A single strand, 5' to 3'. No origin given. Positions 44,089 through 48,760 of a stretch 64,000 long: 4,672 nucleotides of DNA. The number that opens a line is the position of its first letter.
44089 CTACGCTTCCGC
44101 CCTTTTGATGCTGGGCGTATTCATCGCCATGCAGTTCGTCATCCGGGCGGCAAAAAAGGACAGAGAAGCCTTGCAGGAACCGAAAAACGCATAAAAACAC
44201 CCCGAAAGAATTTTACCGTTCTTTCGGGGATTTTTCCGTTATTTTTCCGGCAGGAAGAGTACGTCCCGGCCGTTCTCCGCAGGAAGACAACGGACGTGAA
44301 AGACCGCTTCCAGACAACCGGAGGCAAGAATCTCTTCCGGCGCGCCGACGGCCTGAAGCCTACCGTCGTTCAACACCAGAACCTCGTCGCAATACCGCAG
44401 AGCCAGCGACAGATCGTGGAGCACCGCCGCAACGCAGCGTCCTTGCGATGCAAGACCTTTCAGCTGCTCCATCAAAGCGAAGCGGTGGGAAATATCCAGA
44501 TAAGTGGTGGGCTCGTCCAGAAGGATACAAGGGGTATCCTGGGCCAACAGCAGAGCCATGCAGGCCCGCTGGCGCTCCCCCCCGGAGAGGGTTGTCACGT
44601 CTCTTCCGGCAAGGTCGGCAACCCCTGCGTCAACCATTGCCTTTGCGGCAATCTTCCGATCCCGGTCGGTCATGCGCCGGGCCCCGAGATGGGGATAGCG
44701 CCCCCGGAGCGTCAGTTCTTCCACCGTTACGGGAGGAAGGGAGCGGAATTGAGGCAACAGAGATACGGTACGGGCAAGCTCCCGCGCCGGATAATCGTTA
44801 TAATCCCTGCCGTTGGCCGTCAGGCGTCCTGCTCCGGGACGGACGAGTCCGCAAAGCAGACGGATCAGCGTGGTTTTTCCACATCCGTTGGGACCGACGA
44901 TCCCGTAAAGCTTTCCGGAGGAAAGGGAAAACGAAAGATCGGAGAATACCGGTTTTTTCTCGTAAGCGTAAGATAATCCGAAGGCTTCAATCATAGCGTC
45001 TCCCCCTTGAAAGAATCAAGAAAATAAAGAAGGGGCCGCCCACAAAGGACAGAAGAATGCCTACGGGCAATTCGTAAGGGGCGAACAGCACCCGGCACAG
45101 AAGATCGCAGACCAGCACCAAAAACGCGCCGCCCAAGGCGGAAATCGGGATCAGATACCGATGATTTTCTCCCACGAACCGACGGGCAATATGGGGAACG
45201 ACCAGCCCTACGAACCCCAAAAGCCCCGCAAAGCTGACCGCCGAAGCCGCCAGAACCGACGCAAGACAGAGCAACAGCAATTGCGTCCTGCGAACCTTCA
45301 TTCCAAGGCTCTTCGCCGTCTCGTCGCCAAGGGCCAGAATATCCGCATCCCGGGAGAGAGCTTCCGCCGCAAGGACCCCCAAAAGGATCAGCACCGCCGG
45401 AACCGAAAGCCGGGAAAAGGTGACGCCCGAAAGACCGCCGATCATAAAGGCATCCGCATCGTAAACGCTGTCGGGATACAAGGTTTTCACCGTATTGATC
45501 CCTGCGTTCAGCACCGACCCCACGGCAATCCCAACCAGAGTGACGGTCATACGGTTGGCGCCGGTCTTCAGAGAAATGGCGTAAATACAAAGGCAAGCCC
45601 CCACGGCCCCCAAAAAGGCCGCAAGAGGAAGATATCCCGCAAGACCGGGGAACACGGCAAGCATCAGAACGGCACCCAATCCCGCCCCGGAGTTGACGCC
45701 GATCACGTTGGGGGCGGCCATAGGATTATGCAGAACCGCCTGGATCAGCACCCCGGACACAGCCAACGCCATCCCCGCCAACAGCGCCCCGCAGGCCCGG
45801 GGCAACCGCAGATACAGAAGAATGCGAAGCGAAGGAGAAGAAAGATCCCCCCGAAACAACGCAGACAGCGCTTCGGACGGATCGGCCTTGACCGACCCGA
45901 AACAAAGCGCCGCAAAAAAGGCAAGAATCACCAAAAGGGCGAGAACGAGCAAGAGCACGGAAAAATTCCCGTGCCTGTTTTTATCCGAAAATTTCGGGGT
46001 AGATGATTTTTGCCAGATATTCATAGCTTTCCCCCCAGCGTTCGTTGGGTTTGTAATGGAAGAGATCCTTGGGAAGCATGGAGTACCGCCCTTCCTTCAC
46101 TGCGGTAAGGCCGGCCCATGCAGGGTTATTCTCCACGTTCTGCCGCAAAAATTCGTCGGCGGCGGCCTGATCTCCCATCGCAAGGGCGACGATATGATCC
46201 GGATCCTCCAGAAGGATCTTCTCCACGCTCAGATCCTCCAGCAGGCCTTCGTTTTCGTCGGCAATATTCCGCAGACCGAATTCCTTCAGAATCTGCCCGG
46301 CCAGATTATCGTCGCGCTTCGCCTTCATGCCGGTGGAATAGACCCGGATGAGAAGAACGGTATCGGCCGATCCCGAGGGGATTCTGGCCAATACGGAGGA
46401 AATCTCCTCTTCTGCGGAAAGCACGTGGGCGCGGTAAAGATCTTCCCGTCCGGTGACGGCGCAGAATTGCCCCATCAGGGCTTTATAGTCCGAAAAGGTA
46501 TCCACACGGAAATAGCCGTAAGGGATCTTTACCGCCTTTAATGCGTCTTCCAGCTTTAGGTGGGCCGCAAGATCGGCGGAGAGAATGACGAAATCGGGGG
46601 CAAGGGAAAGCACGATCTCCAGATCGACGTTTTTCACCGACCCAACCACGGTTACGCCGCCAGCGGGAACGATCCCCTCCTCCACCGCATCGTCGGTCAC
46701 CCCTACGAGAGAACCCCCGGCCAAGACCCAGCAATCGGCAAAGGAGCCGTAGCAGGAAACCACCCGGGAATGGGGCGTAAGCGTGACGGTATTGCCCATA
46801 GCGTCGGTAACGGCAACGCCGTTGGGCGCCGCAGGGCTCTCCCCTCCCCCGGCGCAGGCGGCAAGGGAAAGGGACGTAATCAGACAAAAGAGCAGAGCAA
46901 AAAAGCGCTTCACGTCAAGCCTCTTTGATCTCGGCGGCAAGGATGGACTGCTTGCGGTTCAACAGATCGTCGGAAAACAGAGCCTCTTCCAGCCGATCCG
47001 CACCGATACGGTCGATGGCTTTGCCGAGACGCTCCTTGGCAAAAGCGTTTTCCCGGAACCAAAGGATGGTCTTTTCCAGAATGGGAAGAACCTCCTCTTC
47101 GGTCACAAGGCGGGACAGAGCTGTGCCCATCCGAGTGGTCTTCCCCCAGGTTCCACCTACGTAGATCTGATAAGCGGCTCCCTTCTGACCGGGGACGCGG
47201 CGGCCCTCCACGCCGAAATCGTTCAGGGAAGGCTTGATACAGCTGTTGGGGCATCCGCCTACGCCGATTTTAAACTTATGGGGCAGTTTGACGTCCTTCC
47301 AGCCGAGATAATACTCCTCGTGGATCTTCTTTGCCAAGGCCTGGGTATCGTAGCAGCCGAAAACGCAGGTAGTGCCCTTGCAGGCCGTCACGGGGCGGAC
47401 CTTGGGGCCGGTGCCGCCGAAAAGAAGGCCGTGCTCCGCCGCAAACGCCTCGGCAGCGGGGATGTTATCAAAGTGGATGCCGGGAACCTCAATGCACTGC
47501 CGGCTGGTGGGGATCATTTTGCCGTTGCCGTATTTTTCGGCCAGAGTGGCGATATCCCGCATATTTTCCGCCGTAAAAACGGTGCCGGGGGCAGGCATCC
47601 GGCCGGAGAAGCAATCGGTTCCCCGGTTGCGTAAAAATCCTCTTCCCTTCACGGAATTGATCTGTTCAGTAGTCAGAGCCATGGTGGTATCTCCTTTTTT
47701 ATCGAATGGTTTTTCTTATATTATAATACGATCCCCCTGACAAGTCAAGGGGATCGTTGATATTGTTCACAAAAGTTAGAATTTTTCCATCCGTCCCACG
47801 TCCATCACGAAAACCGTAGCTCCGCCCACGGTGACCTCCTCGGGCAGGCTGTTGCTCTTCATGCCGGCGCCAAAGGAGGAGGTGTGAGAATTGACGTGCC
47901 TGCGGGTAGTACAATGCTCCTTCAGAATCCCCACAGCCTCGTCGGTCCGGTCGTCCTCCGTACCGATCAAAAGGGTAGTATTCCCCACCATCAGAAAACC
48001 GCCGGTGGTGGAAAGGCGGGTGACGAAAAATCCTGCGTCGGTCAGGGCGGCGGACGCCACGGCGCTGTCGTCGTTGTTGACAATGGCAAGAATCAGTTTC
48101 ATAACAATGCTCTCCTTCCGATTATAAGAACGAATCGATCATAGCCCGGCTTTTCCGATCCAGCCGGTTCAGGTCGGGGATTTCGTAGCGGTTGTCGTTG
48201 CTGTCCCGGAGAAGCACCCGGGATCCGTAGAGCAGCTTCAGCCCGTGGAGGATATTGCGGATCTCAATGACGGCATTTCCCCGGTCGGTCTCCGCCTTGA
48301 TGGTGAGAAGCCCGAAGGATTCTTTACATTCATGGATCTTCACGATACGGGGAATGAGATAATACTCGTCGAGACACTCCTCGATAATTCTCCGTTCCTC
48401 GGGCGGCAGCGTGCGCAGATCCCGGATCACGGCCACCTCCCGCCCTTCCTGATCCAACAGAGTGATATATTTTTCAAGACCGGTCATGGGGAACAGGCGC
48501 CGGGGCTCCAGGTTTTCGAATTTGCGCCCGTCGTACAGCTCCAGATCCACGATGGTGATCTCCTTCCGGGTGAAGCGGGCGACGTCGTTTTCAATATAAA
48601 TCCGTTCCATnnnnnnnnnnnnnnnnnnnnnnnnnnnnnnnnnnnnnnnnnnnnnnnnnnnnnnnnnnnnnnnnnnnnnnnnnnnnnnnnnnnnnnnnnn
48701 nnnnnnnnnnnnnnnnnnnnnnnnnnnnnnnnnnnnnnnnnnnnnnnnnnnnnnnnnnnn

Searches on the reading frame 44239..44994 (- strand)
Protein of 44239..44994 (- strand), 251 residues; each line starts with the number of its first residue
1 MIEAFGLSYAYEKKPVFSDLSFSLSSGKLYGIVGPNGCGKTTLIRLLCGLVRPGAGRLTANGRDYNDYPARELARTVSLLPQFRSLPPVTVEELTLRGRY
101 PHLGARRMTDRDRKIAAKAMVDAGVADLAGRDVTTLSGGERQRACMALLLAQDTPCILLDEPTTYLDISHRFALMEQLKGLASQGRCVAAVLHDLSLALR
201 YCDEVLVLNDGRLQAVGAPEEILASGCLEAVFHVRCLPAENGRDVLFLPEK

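Call 81: search_protein_families(library=pfam, proteins=[window:44239-44994:-], max_evalue=0.001)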
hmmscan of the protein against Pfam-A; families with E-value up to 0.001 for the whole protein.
window:44239-44994:- (251 aa): 4 families
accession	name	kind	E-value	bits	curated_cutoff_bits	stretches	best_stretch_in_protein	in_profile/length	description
PF00005.33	ABC_tran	-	1.8e-30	106.8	25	1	18-164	2-137/137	ABC transporter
PF02463.25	SMC_N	-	2.1e-07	31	40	0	135-182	136-187/220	RecF/RecN/SMC N terminal domain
PF13304.12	AAA_21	-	5.3e-07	30.4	27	1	29-51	1-23/304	AAA domain, putative AbiEii toxin, Type IV TA system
PF13476.12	AAA_23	-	4.1e-05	24.7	27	1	17-48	10-40/201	AAA domain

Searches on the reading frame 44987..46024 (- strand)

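Call 19: search_protein_families(library=pfam, proteins=[window:44987-46024:-], max_evalue=0.001)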
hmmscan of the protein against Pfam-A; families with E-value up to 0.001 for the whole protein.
window:44987-46024:- (345 aa): 2 families
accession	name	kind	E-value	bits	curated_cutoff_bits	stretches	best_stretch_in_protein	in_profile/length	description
PF01032.23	FecCD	-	4.9e-91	305.5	26.5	1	31-338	1-310/311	FecCD transport family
PF00950.22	ABC-3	-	2.3e-06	27.8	20.1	1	132-303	56-225/258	ABC 3 transport family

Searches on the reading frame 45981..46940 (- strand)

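Call 18: search_protein_families(library=pfam, proteins=[window:45981-46940:-], max_evalue=0.001)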
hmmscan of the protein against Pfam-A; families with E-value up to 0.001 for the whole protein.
window:45981-46940:- (319 aa): 1 family
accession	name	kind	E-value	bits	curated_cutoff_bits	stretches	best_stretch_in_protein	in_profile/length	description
PF01497.23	Peripla_BP_2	-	3.6e-20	72.8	27.5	1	78-292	19-234/235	Periplasmic binding protein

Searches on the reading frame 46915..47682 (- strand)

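Call 18: search_protein_families(library=pfam, proteins=[window:46915-47682:-], max_evalue=0.001)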
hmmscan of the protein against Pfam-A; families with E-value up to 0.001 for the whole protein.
window:46915-47682:- (255 aa): 2 families
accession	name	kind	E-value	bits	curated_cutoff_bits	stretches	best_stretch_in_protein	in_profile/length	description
PF01077.27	NIR_SIR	-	1.6e-31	109.3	27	1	92-235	2-150/158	Nitrite and sulphite reductase 4Fe-4S domain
PF03460.22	NIR_SIR_ferr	-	2.7e-11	43.5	24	1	23-79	8-64/69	Nitrite/Sulfite reductase ferredoxin-like half domain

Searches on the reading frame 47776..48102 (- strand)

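Call 18: search_protein_families(library=pfam, proteins=[window:47776-48102:-], max_evalue=0.001)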
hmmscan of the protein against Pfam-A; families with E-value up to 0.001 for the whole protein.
window:47776-48102:- (108 aa): 1 family
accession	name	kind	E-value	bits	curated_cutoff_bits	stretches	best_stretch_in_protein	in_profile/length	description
PF06153.16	CdAMP_rec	-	9.6e-32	109.9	27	1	1-107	1-108/109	Cyclic-di-AMP receptor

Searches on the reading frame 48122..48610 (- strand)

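Call 18: search_protein_families(library=pfam, proteins=[window:48122-48610:-], max_evalue=0.001)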
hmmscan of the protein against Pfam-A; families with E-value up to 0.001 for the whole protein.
window:48122-48610:- (162 aa): 1 family
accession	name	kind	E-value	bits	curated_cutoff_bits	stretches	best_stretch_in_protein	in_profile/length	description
PF08909.16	DUF1854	-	3.5e-39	134.1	26.8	1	31-161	1-130/130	Domain of unknown function (DUF1854)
